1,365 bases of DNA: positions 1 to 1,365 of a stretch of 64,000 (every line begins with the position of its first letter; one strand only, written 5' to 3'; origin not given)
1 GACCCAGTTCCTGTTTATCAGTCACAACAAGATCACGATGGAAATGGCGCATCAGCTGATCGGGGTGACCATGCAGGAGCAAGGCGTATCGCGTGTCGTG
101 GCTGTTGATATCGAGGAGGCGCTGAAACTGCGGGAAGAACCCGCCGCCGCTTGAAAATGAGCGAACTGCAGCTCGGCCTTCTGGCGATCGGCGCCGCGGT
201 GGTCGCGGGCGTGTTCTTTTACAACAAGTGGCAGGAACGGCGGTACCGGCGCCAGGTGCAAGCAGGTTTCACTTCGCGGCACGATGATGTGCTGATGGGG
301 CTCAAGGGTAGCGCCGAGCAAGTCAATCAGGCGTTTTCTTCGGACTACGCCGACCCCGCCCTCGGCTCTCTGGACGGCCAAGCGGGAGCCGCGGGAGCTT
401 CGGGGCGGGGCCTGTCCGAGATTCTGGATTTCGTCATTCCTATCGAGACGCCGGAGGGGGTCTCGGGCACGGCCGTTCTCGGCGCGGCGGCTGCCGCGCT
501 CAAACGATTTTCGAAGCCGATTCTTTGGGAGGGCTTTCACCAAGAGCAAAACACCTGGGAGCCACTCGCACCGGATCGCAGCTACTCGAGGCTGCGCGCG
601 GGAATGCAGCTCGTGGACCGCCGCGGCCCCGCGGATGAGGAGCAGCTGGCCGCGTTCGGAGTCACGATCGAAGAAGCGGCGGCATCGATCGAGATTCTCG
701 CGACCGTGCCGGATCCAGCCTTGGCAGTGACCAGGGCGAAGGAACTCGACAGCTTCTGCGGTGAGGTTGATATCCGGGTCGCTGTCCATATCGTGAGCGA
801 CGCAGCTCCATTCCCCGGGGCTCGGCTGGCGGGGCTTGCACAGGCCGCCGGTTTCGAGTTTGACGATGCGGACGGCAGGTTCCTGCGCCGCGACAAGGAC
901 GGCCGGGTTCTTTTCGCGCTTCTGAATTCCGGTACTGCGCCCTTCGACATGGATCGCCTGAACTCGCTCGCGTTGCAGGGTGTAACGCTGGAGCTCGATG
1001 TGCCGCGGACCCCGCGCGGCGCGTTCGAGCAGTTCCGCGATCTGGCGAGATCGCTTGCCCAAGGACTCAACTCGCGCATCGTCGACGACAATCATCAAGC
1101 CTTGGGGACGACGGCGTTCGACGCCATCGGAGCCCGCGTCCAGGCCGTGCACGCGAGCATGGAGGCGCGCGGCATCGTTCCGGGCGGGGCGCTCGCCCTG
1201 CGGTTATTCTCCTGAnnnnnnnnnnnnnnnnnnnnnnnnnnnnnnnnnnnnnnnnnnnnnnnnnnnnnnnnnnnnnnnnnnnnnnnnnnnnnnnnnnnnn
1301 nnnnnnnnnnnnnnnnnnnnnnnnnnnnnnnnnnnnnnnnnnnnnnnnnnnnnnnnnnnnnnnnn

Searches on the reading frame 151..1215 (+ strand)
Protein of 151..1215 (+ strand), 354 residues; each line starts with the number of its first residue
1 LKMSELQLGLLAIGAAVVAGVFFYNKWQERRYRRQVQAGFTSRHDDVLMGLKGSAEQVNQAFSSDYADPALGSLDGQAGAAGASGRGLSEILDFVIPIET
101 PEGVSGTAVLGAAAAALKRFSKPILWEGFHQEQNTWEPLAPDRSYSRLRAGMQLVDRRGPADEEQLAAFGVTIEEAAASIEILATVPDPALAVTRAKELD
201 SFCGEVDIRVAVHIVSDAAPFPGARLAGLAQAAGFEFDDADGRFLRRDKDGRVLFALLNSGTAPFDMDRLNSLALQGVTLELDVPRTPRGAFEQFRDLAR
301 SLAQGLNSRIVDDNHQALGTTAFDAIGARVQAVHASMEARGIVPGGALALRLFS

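Call 36: search_protein_families(library=pfam, proteins=[window:151-1215:+], max_evalue=0.000001)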
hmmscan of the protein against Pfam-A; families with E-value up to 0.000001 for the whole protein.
window:151-1215:+ (354 aa): 1 family
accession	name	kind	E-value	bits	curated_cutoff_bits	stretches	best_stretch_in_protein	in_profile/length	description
PF04354.18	ZipA_C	-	6.4e-19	68.5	23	1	211-326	4-125/128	ZipA, C-terminal FtsZ-binding domain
